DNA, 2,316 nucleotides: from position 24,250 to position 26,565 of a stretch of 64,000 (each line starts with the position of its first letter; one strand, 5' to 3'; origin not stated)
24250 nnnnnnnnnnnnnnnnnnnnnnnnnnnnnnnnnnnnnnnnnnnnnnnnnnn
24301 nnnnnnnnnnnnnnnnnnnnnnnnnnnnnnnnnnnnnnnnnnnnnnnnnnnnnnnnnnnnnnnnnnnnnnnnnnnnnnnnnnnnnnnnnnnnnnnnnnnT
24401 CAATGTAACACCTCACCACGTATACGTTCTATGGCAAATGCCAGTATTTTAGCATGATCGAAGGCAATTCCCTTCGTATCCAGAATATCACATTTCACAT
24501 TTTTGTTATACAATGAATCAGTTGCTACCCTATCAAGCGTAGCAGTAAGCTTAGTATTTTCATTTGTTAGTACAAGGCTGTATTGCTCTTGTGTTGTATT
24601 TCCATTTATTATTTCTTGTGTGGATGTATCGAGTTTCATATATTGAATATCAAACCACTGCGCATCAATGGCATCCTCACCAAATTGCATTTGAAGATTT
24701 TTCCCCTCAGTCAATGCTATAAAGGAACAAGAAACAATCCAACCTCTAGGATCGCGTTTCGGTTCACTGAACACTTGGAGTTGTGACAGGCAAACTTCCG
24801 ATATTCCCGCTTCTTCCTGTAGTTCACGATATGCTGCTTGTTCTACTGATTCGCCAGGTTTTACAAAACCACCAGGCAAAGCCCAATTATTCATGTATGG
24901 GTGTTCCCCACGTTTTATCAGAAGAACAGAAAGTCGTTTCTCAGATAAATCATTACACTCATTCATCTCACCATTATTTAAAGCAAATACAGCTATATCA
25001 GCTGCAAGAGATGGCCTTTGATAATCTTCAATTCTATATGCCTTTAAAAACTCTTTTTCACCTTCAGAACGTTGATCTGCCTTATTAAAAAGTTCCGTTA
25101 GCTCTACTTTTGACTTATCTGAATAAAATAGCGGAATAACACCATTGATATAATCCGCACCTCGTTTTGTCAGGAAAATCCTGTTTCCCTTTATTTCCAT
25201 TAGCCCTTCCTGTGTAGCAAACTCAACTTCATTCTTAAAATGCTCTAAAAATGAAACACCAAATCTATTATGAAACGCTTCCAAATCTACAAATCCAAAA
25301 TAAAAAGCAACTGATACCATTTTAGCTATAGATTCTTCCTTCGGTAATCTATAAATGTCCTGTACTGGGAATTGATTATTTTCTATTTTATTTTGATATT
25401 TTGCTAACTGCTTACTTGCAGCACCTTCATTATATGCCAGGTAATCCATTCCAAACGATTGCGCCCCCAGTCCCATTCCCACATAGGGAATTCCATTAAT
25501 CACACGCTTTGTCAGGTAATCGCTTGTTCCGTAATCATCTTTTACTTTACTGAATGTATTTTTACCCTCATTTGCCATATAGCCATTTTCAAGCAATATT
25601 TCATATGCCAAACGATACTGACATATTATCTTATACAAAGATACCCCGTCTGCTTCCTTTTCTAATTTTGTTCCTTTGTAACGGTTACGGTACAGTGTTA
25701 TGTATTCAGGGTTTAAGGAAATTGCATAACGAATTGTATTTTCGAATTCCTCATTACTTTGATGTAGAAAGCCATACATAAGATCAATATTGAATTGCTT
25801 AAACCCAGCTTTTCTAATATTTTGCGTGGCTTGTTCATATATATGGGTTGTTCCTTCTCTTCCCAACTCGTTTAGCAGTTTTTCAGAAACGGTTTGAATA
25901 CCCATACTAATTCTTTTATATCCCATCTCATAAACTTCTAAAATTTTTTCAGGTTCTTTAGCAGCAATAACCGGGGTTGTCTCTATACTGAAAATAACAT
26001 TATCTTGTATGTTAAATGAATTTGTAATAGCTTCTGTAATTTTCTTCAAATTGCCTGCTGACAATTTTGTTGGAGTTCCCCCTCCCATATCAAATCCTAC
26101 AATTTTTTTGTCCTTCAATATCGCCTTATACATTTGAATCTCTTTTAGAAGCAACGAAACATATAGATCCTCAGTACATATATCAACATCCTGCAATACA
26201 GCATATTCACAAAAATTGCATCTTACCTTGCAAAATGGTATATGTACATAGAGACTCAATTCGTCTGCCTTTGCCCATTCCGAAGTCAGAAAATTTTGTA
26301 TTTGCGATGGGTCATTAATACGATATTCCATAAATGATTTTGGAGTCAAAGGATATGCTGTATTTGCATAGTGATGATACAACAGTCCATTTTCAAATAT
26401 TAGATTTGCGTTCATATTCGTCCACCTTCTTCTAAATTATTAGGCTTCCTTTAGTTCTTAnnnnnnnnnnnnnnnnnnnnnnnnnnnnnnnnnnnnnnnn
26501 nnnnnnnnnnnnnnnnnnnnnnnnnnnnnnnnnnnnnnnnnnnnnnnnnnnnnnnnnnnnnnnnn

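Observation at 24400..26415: HemN/HemW-like radical SAM enzyme fused to a canonical Nudix domain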

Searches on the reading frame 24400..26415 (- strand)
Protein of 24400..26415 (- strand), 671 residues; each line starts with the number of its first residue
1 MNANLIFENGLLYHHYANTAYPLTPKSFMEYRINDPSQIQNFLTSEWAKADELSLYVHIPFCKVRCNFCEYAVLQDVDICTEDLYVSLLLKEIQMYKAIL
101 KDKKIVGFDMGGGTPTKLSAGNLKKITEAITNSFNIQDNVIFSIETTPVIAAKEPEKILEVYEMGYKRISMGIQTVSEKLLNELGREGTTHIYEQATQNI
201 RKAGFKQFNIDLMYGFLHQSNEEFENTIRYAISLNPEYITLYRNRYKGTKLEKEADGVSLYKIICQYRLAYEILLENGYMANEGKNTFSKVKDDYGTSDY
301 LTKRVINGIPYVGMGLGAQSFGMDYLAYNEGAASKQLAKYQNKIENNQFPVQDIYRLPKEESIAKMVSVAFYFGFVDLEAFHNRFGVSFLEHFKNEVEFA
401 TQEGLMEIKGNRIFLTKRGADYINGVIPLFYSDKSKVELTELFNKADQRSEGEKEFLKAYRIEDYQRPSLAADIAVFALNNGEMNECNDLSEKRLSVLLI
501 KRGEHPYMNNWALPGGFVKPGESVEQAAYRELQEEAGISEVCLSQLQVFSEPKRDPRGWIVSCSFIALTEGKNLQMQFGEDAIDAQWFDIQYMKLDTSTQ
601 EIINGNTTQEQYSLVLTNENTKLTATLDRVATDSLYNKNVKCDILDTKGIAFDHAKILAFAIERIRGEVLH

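Call 3: search_protein_families(library=pfam, proteins=[window:24400-26415:-], max_evalue=0.01)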
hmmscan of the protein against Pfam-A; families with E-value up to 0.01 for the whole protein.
window:24400-26415:- (671 aa): 3 families
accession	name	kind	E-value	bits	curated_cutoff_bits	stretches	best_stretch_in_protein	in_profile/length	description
PF04055.27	Radical_SAM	-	1.4e-18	68.1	29.5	1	56-230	1-165/166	Radical SAM superfamily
PF00293.34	NUDIX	-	5.4e-18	65.7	21.1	1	494-593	16-118/134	NUDIX domain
PF06969.22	HemN_C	-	7.4e-08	32.8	24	1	376-420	21-65/67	HemN C-terminal domain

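Call 4: search_protein_families(library=ncbifam, proteins=[window:24400-26415:-], max_evalue=0.01)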
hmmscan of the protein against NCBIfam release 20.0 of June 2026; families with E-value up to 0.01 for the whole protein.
window:24400-26415:- (671 aa): 52 families (the best 25 are shown)
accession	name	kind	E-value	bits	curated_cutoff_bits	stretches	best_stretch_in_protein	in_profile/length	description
NF006067.1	PRK08208.1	equivalog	1.1e-57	195.9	380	1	35-435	20-419/427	STM4012 family radical SAM protein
TIGR00538.1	hemN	equivalog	8.6e-52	176.5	324.95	1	32-427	30-435/454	oxygen-independent coproporphyrinogen III oxidase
TIGR00539.1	hemN_rel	equivalog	1.1e-42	146.4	205.4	1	53-404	1-342/361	radical SAM family heme chaperone HemW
TIGR04107.1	rSAM_HutW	equivalog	7.2e-41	140.4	400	1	36-420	21-404/419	heme anaerobic degradation radical SAM methyltransferase ChuW/HutW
TIGR03994.1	rSAM_HemZ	equivalog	4.3e-38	131.5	321.4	1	39-244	71-276/401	coproporphyrinogen dehydrogenase HemZ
NF006385.0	PRK08629.1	equivalog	2.9e-28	98.8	355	1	51-434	51-417/439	coproporphyrinogen III oxidase family protein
NF005133.0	PRK06582.1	equivalog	4.5e-27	95.1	597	1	49-418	8-376/390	coproporphyrinogen III oxidase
NF050029.2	TransRepNtr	equivalog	8.8e-26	90.9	400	1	451-592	3-135/245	ADPR responsive transcriptional repressor NtrR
NF006064.0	PRK08207.2-2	equivalog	4.2e-24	85.4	504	1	50-255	142-350/465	coproporphyrinogen III oxidase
NF006060.0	PRK08207.1-3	equivalog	5.8e-24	84.7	653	1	49-242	146-342/477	coproporphyrinogen III oxidase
NF004567.0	PRK05904.1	equivalog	5.1e-23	81.8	355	1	54-254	8-203/353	coproporphyrinogen III oxidase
NF006062.0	PRK08207.1-5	equivalog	1.2e-18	67.2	1007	1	51-246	147-345/476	coproporphyrinogen III oxidase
NF006061.0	PRK08207.1-4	equivalog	3.2e-18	65.8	702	1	50-247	171-371/501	coproporphyrinogen III oxidase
NF006063.0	PRK08207.2-1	equivalog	5.7e-18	64.8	1074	1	51-243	191-385/518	coproporphyrinogen III oxidase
NF006065.0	PRK08207.2-4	equivalog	1.3e-15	57.4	922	1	53-245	169-367/484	coproporphyrinogen III oxidase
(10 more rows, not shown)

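Call 7: find_homologous_proteins(query=window:24400-26415:-, max_evalue=0.00001)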
Query window:24400-26415:- (671 aa): 5844 proteins with E <= 0.00001 among 8000 candidates; the best 120 are listed.
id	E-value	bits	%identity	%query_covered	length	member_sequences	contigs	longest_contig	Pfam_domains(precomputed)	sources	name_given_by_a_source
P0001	0.0e+0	1525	100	100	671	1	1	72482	PF04055.28,PF06969.23,PF00293.35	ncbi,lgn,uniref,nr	ncbi:oxygen-independent coproporphyrinogen-3 oxidase [Anaerobacterium chartisolvens]|uniref:Heme cha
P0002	0.0e+0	1404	91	100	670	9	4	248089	PF04055.28,PF06969.23,PF00293.35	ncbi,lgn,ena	-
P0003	0.0e+0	1342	88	99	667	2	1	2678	PF04055.28,PF06969.23,PF00293.35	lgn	-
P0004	0.0e+0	1279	84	100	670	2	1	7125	PF04055.28,PF06969.23,PF00293.35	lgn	-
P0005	0.0e+0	1234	81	100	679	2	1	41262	PF04055.28,PF00293.35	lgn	-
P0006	0.0e+0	1229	81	100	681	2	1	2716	PF04055.28,PF06969.23,PF00293.35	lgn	-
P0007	0.0e+0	1226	81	100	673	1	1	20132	PF04055.28,PF06969.23,PF00293.35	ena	-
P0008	0.0e+0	1204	79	99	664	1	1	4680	PF04055.28,PF06969.23,PF00293.35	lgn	-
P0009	0.0e+0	1201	79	99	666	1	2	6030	PF04055.28,PF06969.23,PF00293.35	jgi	jgi:oxygen-independent coproporphyrinogen-3 oxidase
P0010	0.0e+0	1199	78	99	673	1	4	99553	PF04055.28,PF06969.23,PF00293.35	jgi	jgi:oxygen-independent coproporphyrinogen-3 oxidase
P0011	0.0e+0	1193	78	99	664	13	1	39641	PF04055.28,PF06969.23,PF00293.35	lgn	-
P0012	0.0e+0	1192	78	99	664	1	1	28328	PF04055.28,PF06969.23,PF00293.35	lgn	-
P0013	0.0e+0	1188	78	99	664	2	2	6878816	PF04055.28,PF06969.23,PF00293.35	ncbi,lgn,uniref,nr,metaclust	ncbi:radical SAM protein [Pseudobacteroides cellulosolvens]|uniref:Heme chaperone HemW n=1 Tax=Pseud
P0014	0.0e+0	1185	78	100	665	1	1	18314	PF04055.28,PF06969.23,PF00293.35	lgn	-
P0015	0.0e+0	1182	78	100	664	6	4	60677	PF04055.28,PF06969.23,PF00293.35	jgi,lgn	jgi:oxygen-independent coproporphyrinogen-3 oxidase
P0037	1.0e-290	984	64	99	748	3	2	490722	PF21906.3,PF04055.28,PF19368.6,PF00293.35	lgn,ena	-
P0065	2.4e-271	920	63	99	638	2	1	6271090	PF04055.28,PF00293.35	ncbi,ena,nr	nr:radical SAM protein [uncultured Carboxylicivirga sp.]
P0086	3.5e-261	886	66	88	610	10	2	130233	PF04055.28,PF06969.23,PF00293.35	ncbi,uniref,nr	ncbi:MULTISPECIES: radical SAM protein [unclassified Clostridium]|uniref:radical SAM protein n=1 Tax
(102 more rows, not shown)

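Call 11: find_encoding_contigs(protein=P0013, flank=8000, max_places=2)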
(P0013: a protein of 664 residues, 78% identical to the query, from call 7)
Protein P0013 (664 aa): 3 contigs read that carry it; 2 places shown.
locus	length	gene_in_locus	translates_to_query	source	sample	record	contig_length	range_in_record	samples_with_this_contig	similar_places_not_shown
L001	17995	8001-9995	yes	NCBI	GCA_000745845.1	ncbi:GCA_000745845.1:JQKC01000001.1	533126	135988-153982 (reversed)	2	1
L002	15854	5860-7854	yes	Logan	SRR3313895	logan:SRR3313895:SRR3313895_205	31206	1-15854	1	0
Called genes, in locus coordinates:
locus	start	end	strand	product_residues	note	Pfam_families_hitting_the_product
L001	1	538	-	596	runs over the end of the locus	PF00672:HAMP, PF00512:HisKA, PF02518:HATPase_c, PF14501:HATPase_c_5 (weak)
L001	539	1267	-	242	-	PF00072:Response_reg, PF00486:Trans_reg_C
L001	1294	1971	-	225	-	PF01895:PhoU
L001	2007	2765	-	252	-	PF20703:nSTAND1 (faint), PF00005:ABC_tran, PF02463:SMC_N (faint), PF13304:AAA_21 (weak)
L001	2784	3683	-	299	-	PF00528:BPD_transp_1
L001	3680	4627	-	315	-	PF00528:BPD_transp_1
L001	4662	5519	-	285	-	PF12849:PBP_like_2, PF13531:SBP_bac_11 (weak), PF12727:PBP_like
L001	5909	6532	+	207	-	PF01865:PhoU_div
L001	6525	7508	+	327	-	PF01384:PHO4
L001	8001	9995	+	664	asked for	PF04055:Radical_SAM, PF06969:HemN_C, PF00293:NUDIX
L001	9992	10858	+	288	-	PF00561:Abhydrolase_1 (weak), PF12146:Hydrolase_4 (weak), PF00326:Peptidase_S9 (faint)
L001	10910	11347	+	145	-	-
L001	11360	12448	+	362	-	PF03734:YkuD, PF07833:Cu_amine_oxidN1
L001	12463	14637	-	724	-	PF05569:Peptidase_M56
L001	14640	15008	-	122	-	PF03965:Penicillinase_R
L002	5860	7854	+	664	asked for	PF04055:Radical_SAM, PF06969:HemN_C, PF00293:NUDIX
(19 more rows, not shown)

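Call 12: find_encoding_contigs(protein=P0065, flank=8000, max_places=2)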
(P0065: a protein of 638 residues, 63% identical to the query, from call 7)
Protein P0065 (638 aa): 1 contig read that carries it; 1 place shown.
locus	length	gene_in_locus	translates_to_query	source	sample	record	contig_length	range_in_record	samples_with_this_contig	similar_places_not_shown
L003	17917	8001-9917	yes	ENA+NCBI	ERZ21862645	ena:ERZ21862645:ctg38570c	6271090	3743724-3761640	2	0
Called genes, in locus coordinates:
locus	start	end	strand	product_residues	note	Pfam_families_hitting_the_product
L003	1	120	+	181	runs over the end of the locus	PF00857:Isochorismatase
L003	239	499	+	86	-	-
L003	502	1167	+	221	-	PF02463:SMC_N (faint), PF13476:AAA_23 (faint), PF00005:ABC_tran, PF13304:AAA_21 (faint)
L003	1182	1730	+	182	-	-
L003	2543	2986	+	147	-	-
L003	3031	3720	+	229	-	-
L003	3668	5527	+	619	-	-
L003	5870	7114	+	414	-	-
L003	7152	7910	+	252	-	PF06271:RDD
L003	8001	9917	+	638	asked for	PF04055:Radical_SAM, PF00293:NUDIX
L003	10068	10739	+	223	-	PF06736:TMEM175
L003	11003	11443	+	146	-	-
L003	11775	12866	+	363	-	PF18958:DUF5700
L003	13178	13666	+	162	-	-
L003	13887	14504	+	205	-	-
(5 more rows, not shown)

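Call 13: find_encoding_contigs(protein=P0037, flank=8000, max_places=2)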
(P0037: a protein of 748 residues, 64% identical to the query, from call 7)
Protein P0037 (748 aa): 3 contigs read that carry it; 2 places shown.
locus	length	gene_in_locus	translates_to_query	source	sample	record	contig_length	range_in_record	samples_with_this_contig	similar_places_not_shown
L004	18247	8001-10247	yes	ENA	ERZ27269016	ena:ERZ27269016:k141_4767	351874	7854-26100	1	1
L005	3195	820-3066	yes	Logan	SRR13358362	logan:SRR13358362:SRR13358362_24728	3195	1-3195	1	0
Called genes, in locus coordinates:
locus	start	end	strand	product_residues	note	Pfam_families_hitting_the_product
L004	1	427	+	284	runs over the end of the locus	PF00491:Arginase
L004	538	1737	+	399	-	PF03435:Sacchrp_dh_NADP, PF16653:Sacchrp_dh_C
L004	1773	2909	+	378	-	PF00278:Orn_DAP_Arg_deC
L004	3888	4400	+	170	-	-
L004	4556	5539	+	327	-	PF08279:HTH_11, PF13412:HTH_24 (faint), PF03099:BPL_LplA_LipB, PF02237:BPL_C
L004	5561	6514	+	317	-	PF04055:Radical_SAM, PF06968:BATS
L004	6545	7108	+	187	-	PF07155:ECF-ribofla_trS (faint), PF02632:BioY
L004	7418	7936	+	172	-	PF00857:Isochorismatase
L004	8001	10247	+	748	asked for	PF04055:Radical_SAM, PF00293:NUDIX, PF19368:WHD_AraR, PF21906:WHD_NrtR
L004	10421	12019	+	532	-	PF00239:Resolvase, PF07508:Recombinase, PF13408:Zn_ribbon_recom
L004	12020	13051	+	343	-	PF00239:Resolvase, PF07508:Recombinase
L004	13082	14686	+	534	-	PF00239:Resolvase, PF07508:Recombinase, PF13408:Zn_ribbon_recom (faint)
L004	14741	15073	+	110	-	PF01371:Trp_repressor (weak), PF04545:Sigma70_r4, PF01381:HTH_3 (weak)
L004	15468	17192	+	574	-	PF05157:MshEN, PF00437:T2SSE, PF25199:nSTAND_NTPase5 (faint), PF13173:AAA_14 (weak)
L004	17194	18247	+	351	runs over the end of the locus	PF00437:T2SSE, PF04851:ResIII (weak)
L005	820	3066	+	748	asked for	PF04055:Radical_SAM, PF00293:NUDIX, PF19368:WHD_AraR, PF21906:WHD_NrtR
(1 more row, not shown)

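Call 19: search_solved_structures(query=window:24400-26415:-, max_evalue=0.001, show_alignments=3)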
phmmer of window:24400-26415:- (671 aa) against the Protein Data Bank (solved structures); distinct sequences matched with E-value up to 0.001: 47.
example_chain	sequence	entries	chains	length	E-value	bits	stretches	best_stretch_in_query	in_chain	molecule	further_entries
2fml_A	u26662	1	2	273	1.2e-24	90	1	453-591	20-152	MutT/nudix family protein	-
1olt_A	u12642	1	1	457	1.1e-23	86.8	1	51-430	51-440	OXYGEN-INDEPENDENT COPROPORPHYRINOGEN III OXIDASE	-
9p2u_A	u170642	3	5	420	7.2e-21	77.5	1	49-257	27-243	Radical S-adenosylmethionine methyltransferase NocN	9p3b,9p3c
3i9x_A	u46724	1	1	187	1.6e-17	66.5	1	456-589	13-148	mutT/nudix family protein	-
3gz8_A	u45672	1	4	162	1.4e-13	53.4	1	492-590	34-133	MutT/nudix family protein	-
3gz5_A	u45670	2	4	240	3.7e-13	52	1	492-590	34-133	MutT/nudix family protein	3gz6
2yyh_A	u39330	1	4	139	1.7e-12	49.8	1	496-596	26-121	8-OXO-dGTPase domain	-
5bs6_A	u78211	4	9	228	1.5e-11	46.7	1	491-578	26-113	transcriptional regulator AraR | transcriptional factor AraR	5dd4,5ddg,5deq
2qjt_B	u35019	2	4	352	6.2e-07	31.4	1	497-590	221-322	Nicotinamide-nucleotide adenylyltransferase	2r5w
2qjo_A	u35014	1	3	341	5.8e-06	28.2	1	497-591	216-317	Bifunctional NMN adenylyltransferase/Nudix hydrolase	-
3gg6_A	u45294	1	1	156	6.1e-06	28.2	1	495-589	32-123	Nucleoside diphosphate-linked moiety X motif 18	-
9t4f_A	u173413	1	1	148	1.2e-05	27.2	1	491-591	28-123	Diphosphoinositol polyphosphate phosphohydrolase 1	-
9t4l_A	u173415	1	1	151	1.3e-05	27.1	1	491-591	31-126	Diphosphoinositol polyphosphate phosphohydrolase 1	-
4v14_A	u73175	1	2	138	2.5e-05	26.2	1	496-551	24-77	MUTATOR MUTT PROTEIN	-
9t4c_A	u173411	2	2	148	3e-05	25.9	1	491-569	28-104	Diphosphoinositol polyphosphate phosphohydrolase 1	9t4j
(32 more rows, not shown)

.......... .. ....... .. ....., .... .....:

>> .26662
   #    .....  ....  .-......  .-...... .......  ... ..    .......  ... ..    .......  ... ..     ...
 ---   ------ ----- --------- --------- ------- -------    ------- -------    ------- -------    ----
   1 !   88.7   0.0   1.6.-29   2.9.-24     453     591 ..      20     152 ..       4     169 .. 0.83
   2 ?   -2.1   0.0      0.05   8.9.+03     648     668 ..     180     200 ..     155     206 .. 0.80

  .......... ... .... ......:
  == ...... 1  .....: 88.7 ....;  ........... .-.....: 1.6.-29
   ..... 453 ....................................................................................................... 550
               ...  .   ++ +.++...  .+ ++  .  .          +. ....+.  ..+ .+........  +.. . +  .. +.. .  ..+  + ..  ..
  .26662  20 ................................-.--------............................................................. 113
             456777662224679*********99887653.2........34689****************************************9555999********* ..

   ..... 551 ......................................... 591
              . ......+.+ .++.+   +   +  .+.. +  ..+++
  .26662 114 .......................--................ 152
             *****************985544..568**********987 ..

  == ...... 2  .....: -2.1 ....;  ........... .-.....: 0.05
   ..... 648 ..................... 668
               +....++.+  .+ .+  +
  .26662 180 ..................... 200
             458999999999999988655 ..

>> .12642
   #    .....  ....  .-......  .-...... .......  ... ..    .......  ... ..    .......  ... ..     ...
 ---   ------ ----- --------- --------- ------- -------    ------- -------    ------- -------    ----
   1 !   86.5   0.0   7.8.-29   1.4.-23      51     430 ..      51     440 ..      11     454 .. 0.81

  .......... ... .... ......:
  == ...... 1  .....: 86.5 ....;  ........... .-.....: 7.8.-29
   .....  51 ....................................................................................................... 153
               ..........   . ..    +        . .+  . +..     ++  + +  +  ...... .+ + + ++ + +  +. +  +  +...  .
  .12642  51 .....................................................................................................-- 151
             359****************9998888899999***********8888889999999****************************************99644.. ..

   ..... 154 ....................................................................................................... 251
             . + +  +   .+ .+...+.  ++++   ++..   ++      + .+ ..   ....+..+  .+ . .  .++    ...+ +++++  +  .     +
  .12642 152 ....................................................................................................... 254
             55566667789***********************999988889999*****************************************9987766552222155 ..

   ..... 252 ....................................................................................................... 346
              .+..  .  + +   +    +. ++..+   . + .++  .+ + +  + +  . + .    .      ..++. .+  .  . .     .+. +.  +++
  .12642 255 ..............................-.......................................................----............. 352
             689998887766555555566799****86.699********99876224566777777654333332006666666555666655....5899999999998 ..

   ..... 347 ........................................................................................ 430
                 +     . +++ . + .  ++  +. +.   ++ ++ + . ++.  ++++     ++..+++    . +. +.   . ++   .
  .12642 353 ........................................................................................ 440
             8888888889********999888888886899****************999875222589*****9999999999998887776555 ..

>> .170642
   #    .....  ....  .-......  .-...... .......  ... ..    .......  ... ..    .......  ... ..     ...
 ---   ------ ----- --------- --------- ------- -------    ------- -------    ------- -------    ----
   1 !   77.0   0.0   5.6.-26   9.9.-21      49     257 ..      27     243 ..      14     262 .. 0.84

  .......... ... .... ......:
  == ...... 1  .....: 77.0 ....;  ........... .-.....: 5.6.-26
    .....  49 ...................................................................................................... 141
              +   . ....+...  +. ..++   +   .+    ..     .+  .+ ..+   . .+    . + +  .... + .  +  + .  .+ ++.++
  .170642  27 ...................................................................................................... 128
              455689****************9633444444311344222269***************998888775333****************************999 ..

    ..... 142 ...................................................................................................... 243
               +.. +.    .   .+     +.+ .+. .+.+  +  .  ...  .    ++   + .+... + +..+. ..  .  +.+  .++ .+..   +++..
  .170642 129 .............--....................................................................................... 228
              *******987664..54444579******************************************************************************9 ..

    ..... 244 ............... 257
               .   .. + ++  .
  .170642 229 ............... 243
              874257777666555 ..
